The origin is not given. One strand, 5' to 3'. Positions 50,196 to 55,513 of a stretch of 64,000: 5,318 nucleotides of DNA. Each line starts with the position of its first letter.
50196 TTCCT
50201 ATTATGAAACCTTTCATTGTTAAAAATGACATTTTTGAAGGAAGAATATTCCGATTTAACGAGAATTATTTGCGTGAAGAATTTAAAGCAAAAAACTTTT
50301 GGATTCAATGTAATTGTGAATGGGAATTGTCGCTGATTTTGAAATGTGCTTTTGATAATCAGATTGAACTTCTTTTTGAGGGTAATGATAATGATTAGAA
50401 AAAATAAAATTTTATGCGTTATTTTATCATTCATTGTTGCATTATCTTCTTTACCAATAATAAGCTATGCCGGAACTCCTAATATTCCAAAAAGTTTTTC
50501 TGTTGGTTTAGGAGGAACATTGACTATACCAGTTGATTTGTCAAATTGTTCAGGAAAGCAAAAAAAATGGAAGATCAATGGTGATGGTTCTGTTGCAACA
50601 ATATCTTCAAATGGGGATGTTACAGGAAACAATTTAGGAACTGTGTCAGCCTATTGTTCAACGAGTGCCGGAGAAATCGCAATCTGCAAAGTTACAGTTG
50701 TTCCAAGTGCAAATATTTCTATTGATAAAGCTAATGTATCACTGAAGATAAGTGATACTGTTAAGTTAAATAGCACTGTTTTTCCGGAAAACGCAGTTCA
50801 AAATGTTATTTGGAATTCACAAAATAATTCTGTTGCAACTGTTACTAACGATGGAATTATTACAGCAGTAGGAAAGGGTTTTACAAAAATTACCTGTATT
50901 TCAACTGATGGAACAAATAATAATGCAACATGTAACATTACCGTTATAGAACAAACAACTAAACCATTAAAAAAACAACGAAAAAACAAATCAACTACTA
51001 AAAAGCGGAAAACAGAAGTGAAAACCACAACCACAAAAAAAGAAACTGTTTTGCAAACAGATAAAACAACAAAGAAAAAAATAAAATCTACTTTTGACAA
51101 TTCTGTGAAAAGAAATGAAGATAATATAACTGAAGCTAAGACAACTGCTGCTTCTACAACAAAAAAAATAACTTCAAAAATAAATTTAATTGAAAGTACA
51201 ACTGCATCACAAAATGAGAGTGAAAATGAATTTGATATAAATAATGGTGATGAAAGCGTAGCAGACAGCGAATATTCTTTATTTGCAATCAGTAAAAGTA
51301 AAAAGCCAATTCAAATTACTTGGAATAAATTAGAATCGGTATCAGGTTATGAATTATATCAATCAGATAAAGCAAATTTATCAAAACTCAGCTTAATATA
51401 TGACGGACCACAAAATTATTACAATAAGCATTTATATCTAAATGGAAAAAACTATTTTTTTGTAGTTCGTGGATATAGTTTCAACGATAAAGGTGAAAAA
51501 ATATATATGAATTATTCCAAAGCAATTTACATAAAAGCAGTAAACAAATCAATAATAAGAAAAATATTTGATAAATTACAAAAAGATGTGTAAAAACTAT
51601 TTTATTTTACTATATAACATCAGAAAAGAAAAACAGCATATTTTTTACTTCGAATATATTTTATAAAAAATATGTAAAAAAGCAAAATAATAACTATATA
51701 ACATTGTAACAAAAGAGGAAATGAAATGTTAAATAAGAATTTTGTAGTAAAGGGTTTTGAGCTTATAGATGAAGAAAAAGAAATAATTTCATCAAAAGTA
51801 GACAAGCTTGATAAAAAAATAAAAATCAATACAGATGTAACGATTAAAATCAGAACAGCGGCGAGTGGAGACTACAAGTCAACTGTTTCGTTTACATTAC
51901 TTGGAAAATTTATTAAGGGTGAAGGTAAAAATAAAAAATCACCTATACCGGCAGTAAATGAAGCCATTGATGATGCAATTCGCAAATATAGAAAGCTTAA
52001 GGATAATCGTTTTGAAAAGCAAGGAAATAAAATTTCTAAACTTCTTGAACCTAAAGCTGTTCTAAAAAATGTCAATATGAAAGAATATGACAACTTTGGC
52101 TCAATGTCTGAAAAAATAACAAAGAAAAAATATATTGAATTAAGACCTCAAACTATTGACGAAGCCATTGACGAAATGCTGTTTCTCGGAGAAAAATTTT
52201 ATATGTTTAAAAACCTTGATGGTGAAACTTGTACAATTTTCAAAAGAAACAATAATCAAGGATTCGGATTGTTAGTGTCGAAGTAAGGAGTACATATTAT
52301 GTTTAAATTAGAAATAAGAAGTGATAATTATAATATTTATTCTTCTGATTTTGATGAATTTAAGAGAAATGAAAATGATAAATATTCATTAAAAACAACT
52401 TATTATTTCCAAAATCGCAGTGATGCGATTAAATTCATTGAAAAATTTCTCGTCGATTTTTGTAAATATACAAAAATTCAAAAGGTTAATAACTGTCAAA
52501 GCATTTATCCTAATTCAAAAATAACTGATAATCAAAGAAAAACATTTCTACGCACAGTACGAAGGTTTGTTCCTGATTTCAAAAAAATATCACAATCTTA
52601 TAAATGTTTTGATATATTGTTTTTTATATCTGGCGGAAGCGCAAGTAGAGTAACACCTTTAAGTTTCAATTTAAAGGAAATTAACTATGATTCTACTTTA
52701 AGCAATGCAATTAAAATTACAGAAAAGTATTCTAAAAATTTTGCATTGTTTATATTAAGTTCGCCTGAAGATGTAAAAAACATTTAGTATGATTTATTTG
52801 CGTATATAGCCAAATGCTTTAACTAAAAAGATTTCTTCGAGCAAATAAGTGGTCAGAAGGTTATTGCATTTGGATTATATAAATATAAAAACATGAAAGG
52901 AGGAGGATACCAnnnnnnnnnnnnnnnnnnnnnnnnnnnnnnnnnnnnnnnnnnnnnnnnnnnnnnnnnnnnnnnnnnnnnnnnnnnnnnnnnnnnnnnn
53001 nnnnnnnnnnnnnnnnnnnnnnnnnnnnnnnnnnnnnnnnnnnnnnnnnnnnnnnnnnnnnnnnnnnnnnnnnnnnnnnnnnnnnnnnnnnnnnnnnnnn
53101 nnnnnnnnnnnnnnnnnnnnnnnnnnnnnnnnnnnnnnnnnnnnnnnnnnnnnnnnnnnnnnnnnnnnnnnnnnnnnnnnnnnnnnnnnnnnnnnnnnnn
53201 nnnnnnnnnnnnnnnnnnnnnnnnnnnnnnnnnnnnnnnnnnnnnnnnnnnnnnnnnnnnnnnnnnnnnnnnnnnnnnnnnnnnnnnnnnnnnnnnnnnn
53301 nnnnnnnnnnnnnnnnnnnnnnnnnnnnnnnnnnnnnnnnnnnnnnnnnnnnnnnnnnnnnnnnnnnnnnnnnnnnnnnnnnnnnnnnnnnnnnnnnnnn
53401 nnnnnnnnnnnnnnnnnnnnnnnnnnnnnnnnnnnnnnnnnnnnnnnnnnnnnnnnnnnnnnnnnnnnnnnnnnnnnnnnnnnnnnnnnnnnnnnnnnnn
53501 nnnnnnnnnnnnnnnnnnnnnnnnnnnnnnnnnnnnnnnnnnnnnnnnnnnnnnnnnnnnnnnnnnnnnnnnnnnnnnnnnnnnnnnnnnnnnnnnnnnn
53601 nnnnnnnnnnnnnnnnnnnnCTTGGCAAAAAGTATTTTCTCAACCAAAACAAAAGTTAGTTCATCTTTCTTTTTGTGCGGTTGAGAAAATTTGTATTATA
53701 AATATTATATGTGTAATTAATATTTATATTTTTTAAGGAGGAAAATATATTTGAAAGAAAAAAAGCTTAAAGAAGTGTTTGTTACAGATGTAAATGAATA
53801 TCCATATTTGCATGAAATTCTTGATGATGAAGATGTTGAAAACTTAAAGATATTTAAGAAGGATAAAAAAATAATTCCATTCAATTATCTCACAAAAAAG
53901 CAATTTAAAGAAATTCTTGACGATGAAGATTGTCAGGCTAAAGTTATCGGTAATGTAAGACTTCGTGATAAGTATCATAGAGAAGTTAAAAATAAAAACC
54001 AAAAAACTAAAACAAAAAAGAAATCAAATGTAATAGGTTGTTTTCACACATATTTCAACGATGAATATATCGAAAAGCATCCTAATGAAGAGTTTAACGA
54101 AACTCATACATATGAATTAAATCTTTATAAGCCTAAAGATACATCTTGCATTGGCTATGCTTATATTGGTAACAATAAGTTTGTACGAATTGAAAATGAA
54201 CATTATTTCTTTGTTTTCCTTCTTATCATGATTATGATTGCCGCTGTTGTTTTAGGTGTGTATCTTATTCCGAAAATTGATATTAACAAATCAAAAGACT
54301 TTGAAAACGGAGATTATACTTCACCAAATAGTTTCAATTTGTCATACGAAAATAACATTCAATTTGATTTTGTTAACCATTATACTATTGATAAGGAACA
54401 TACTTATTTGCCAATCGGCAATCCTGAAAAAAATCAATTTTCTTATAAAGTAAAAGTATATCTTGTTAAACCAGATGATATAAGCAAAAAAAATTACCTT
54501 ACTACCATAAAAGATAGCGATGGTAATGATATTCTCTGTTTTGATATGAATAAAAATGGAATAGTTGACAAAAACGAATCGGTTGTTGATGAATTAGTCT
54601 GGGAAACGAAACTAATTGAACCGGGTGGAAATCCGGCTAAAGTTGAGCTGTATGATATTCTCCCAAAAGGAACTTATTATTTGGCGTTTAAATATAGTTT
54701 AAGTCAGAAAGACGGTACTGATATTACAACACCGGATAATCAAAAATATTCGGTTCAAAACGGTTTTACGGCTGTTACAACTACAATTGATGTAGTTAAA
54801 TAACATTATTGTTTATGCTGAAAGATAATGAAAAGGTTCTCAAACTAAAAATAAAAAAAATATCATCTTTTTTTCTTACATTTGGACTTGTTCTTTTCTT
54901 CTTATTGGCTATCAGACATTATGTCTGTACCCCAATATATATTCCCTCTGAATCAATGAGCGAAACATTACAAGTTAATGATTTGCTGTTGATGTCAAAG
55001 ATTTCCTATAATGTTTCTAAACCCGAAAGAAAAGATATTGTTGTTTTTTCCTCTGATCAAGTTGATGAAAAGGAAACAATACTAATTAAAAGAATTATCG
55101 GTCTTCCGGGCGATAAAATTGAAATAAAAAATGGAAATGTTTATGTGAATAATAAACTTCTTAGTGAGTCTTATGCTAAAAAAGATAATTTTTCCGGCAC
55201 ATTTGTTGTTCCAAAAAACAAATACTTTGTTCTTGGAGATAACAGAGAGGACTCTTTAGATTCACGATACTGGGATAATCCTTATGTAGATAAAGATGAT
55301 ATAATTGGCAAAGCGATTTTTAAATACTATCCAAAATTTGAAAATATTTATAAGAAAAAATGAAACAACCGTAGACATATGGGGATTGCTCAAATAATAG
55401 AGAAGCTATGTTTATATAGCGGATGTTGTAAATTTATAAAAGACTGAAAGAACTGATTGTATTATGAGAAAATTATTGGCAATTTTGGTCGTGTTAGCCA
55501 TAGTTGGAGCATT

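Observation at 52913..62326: Dedicated signal peptidase I embedded among four secreted paralogs that share a conserved mature N-terminal module: candidate TasA/SipW-like fibre or secretion system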

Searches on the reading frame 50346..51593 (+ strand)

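Call 3: search_protein_families(library=pfam, proteins=[window:50346-51593:+], max_evalue=0.1)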
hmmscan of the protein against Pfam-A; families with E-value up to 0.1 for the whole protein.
window:50346-51593:+ (415 aa): 1 family
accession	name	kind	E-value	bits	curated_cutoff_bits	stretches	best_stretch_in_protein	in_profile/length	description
PF02368.24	Big_2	-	9.6e-15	54.7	22.8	2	123-191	4-73/79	Bacterial Ig-like domain (group 2)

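Call 4: search_protein_families(library=ncbifam, proteins=[window:50346-51593:+], max_evalue=0.1)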
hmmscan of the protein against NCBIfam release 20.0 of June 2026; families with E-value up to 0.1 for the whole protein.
window:50346-51593:+ (415 aa): 3 families
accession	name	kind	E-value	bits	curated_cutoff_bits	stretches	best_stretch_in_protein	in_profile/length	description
NF045487.1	ASRP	equivalog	0.00068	18.4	300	1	193-342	129-283/593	archaea-specific SMC-related protein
NF002984.0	PRK03708.1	equivalog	0.02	14.3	326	1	160-260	157-255/277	NAD(+) kinase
NF008644.1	PRK11637.1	equivalog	0.043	12.8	270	1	192-276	123-207/385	murein hydrolase activator EnvC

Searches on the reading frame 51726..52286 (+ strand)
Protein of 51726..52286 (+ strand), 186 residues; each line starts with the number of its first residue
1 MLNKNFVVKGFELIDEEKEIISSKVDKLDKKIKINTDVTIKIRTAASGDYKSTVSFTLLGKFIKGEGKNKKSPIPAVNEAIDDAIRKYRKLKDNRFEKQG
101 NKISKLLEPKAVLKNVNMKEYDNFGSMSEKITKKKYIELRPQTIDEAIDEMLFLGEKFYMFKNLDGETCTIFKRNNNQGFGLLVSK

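Call 3: search_protein_families(library=pfam, proteins=[window:51726-52286:+], max_evalue=0.1)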
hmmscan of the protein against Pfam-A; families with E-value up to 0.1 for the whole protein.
window:51726-52286:+ (186 aa): 3 families
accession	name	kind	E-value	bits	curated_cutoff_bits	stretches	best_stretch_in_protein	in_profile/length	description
PF16321.10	Ribosom_S30AE_C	-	2.7e-10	40.2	25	1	128-182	3-57/57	Sigma 54 modulation/S30EA ribosomal protein C terminus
PF02482.25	Ribosomal_S30AE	-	2.4e-06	28.6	23.7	1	7-94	4-86/88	Sigma 54 modulation protein / S30EA ribosomal protein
PF11157.13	DUF2937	-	0.077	13.2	25.3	0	80-115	56-91/162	Protein of unknown function (DUF2937)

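Call 4: search_protein_families(library=ncbifam, proteins=[window:51726-52286:+], max_evalue=0.1)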
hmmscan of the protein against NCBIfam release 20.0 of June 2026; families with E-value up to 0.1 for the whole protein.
window:51726-52286:+ (186 aa): 1 family
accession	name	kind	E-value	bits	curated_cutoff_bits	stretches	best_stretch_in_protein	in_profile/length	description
TIGR00741.1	yfiA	equivalog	0.013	16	40.9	1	16-100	15-100/102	ribosome hibernation-promoting factor, HPF/YfiA family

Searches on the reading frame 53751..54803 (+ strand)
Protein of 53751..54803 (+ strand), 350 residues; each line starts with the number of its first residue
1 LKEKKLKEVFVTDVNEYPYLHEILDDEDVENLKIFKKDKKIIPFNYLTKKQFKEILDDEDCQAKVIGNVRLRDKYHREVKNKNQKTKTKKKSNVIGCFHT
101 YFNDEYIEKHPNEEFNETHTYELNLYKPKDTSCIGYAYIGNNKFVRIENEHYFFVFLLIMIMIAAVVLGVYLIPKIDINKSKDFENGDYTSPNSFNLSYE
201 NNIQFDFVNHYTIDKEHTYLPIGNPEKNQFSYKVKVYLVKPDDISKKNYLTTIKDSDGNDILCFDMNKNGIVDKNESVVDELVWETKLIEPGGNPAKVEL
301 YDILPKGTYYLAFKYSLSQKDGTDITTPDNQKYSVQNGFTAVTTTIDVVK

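Call 3: search_protein_families(library=pfam, proteins=[window:53751-54803:+], max_evalue=0.1)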
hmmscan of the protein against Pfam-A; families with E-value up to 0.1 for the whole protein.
window:53751-54803:+ (350 aa): 0 families

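Call 4: search_protein_families(library=ncbifam, proteins=[window:53751-54803:+], max_evalue=0.1)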
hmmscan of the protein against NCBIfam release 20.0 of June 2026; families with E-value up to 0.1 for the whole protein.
window:53751-54803:+ (350 aa): 0 families

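Call 55: search_protein_families(library=phrogs, proteins=[window:53751-54803:+], max_evalue=0.01)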
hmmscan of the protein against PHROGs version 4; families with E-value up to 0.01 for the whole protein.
window:53751-54803:+ (350 aa): 0 families

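Call 75: find_homologous_proteins(query=window:53751-54803:+, max_evalue=0.001)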
Query window:53751-54803:+ (350 aa): 5 proteins with E <= 0.001 among 1655 candidates.
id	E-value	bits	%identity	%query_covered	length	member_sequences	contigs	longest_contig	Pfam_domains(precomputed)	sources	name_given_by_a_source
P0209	4.1e-229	777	99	100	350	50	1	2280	-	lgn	-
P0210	1.8e-193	660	81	100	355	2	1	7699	-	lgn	-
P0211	4.7e-106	373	51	100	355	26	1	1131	-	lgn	-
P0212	1.9e-78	282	42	100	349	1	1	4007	-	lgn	-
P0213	2.2e-76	275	41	100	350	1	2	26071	-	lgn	-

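Call 78: find_encoding_contigs(protein=P0212, flank=10000, max_places=2)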
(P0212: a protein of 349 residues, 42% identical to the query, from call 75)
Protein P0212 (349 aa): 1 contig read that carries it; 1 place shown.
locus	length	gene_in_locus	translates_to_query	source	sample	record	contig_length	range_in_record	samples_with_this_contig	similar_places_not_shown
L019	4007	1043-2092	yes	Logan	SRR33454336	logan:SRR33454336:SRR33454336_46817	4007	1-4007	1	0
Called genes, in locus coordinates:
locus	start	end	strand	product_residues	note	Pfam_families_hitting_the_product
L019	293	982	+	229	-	-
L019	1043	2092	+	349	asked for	-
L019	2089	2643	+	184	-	PF10502:Peptidase_S26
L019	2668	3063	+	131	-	-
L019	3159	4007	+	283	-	?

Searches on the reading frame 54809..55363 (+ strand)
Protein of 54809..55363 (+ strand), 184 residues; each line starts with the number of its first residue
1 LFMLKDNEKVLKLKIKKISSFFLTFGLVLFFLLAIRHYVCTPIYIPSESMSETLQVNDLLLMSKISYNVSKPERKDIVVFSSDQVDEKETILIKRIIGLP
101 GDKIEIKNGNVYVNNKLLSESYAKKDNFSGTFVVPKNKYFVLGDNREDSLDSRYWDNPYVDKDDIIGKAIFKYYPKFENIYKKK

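Call 3: search_protein_families(library=pfam, proteins=[window:54809-55363:+], max_evalue=0.1)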
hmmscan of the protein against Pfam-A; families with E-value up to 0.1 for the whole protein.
window:54809-55363:+ (184 aa): 1 family
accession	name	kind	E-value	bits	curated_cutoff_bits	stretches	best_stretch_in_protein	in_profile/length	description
PF10502.14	Peptidase_S26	-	3.5e-46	157.6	22.9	1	20-174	3-168/168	Signal peptidase, peptidase S26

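Call 4: search_protein_families(library=ncbifam, proteins=[window:54809-55363:+], max_evalue=0.1)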
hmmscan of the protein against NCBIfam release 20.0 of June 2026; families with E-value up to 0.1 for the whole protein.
window:54809-55363:+ (184 aa): 7 families
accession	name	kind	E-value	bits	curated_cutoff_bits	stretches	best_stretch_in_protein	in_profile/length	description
TIGR02227.1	sigpep_I_bact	equivalog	2.3e-46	157.6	47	1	23-175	3-160/162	signal peptidase I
NF008114.0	PRK10861.1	equivalog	3.6e-23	82.4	277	2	28-106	70-158/324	signal peptidase I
TIGR02771.1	TraF_Ti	equivalog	8.6e-10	38.4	100.25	1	41-167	34-163/171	conjugative transfer signal peptidase TraF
TIGR02754.1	sod_Ni_protease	equivalog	5.3e-06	26.8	63.25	0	47-110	5-66/90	nickel-type superoxide dismutase maturation protease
NF010459.0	PRK13884.1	subfamily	4.3e-05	23.1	156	1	90-156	86-161/178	conjugal transfer peptidase TraF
NF010412.0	PRK13838.1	subfamily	0.00016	21.1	186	1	84-156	81-158/177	conjugal transfer pilin processing protease TraF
TIGR02228.1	sigpep_I_arch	equivalog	0.00091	19.1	51.85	1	15-129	3-115/158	signal peptidase I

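Call 74: search_dna_similar(query=window:54809-55363:+, collection=plasmids, mode=protein, max_evalue=1e-10, max_rows=15)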
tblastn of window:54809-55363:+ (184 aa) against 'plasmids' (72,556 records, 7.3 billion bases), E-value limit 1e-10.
Records with a match: 480; places in all: 512; records where one place covers at least 80% of the query: 29.
Best place of each record, by identity: <60% 480.
By first word of the organism name: Bacillus 180; Citrobacter 63; Staphylococcus 53; Providencia 27; Clostridium 23; Klebsiella 12; Vibrio 10; Enterococcus 8; Moellerella 8; Priestia 7; and 48 more.
By predicted mobility (MOB-suite, as given by PLSDB): non-mobilizable 168; mobilizable 160; conjugative 152.
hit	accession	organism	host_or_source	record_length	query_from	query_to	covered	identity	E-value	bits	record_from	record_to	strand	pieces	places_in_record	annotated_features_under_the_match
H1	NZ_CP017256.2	Clostridium taeniosporum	microbial cells,Lake Mainaki silt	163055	35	175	77%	48.6%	4e-32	128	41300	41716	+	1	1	lepB: signal peptidase I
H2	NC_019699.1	Chroococcidiopsis thermalis PCC 7203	-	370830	34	175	77%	47.6%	4e-36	139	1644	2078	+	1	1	lepB: signal peptidase I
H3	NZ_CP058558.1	Alkaliphilus sp. B6464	-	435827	35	180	79%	45.9%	4e-34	134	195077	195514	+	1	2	lepB: signal peptidase I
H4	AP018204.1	Leptolyngbya boryana NIES-2135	-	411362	34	175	77%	47.0%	3e-35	137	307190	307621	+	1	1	leader peptidase I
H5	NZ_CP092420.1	Leptolyngbya boryana IU 594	-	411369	34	175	77%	47.0%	3e-35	137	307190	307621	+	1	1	lepB: signal peptidase I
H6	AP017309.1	Leptolyngbya sp. NIES-3755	-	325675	34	175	77%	46.6%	1e-35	138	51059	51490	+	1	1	leader peptidase I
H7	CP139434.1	Brevibacillus halotolerans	cell culture,freshwater soil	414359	38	175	75%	47.9%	1e-31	126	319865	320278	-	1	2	lepB: signal peptidase I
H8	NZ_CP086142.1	Clostridium estertheticum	bovine,single colony,feces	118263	35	175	77%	46.2%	2e-26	111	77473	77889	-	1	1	lepB: signal peptidase I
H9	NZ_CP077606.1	Clostridium tagluense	single colony,lamb meat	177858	36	175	76%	46.5%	2e-29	120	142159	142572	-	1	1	lepB: signal peptidase I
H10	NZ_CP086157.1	Clostridium tagluense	single colony,Lamb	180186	36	175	76%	46.5%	2e-29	120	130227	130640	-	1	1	lepB: signal peptidase I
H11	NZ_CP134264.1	Clostridium perfringens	Canis lupus familiaris,bacterial ...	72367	35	175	77%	45.6%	3e-28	117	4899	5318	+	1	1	lepB: signal peptidase I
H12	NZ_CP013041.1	Clostridium perfringens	equine,Whole pure organism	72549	35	175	77%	45.6%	3e-28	117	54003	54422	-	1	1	lepB: signal peptidase I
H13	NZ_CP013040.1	Clostridium perfringens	canine,Pure culture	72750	35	175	77%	45.6%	1e-27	115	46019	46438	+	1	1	lepB: signal peptidase I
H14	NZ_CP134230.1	Clostridium perfringens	Canis lupus familiaris,bacterial ...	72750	35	175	77%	45.6%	1e-27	115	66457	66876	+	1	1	lepB: signal peptidase I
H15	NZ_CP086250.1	Clostridium estertheticum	single colony,beef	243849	35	175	77%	45.5%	1e-25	109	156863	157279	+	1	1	lepB: signal peptidase I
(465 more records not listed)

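Call 76: get_annotated_region(hit=H12, flank=7000)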
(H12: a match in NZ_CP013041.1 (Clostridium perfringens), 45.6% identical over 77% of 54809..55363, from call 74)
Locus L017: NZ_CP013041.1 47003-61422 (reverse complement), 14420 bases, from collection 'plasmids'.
description: Clostridium perfringens strain JP55 plasmid pJFP55F, complete sequence
organism: Clostridium perfringens (NCBI taxid 1502)
taxonomy: Bacteria; Bacillota; Clostridia; Eubacteriales; Clostridiaceae; Clostridium; Clostridium perfringens
host: -; source: equine,Whole pure organism; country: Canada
typing (MOB-suite, as given by PLSDB): mobilizable; replicon rep_cluster_1519; relaxase MOBM
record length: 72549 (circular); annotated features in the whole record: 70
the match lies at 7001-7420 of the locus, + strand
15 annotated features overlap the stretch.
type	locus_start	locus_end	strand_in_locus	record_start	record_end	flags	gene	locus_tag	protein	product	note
CDS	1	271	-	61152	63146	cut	-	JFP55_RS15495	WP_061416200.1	thioester domain-containing protein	-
CDS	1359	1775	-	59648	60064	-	-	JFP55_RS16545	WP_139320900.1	DDE-type integrase/transposase/recombinase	GO:0015074 - DNA integration [Evidence IEA]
CDS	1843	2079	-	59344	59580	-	-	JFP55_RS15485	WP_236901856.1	transposase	GO:0006313 - DNA transposition [Evidence IEA]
CDS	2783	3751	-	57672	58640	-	netE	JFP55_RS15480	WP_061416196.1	beta-channel forming toxin NetE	-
CDS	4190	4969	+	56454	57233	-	-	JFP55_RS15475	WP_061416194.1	hypothetical protein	-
CDS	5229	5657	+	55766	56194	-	-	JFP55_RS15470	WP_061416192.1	hypothetical protein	-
CDS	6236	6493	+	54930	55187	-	-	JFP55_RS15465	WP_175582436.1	hypothetical protein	-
CDS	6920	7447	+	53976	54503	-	lepB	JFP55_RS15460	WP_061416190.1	signal peptidase I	GO:0009306 - protein secretion [Evidence IEA]; GO:0006465 - signal peptide processing [Evidence IEA]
CDS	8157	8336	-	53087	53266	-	-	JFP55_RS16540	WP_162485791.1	hypothetical protein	-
CDS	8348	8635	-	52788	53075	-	-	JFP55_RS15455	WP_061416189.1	hypothetical protein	-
CDS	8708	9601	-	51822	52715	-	-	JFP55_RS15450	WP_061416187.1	hypothetical protein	-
CDS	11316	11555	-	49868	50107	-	-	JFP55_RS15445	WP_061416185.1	hypothetical protein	-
CDS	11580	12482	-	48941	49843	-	-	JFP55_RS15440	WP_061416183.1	hypothetical protein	-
CDS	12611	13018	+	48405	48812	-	-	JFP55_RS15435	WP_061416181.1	hypothetical protein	-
CDS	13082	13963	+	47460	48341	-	-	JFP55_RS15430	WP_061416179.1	Rpn family recombination-promoting nuclease/putative transposase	-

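Call 77: get_annotated_region(hit=H1, flank=7000)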
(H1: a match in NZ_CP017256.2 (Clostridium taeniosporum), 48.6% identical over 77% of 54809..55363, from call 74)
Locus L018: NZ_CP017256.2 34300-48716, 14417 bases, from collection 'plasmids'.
description: Clostridium taeniosporum strain 1/k plasmid pCt3, complete sequence
organism: Clostridium taeniosporum (NCBI taxid 394958)
taxonomy: Bacteria; Bacillota; Clostridia; Eubacteriales; Clostridiaceae; Clostridium; Clostridium taeniosporum
host: -; source: microbial cells,Lake Mainaki silt; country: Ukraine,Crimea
typing (MOB-suite, as given by PLSDB): non-mobilizable
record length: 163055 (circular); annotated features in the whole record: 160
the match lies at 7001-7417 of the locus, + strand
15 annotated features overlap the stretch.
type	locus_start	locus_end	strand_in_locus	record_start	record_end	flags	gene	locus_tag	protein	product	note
CDS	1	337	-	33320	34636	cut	thiC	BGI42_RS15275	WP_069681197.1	phosphomethylpyrimidine synthase ThiC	GO:0009228 - thiamine biosynthetic process [Evidence IEA]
CDS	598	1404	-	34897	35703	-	thiD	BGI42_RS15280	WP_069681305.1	bifunctional hydroxymethylpyrimidine kinase/phosphomethylpyrimidine kinase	GO:0009228 - thiamine biosynthetic process [Evidence IEA]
CDS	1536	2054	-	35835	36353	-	thiW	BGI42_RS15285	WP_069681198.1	energy coupling factor transporter S component ThiW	GO:0009228 - thiamine biosynthetic process [Evidence IEA]; GO:0006810 - transport [Evidence IEA]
CDS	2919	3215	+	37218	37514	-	-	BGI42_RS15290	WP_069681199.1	TIGR04104 family putative zinc finger protein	-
CDS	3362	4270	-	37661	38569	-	-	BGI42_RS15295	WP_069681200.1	hypothetical protein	-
CDS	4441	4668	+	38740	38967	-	-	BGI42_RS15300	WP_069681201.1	hypothetical protein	-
CDS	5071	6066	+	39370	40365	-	-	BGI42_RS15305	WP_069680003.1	CAP domain-containing protein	-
CDS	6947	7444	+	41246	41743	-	lepB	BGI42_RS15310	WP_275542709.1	signal peptidase I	GO:0009306 - protein secretion [Evidence IEA]; GO:0006465 - signal peptide processing [Evidence IEA]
CDS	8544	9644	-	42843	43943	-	-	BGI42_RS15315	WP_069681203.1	hypothetical protein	-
CDS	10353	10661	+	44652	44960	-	-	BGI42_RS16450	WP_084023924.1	transposase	GO:0006313 - DNA transposition [Evidence IEA]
CDS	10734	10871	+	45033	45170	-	-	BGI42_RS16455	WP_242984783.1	hypothetical protein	-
CDS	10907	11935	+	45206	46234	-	-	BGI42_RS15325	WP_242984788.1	IS3 family transposase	-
CDS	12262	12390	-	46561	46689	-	-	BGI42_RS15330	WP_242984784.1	hypothetical protein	-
CDS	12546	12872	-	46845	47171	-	-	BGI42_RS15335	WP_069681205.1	hypothetical protein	-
CDS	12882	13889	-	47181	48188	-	-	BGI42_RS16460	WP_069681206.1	hypothetical protein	-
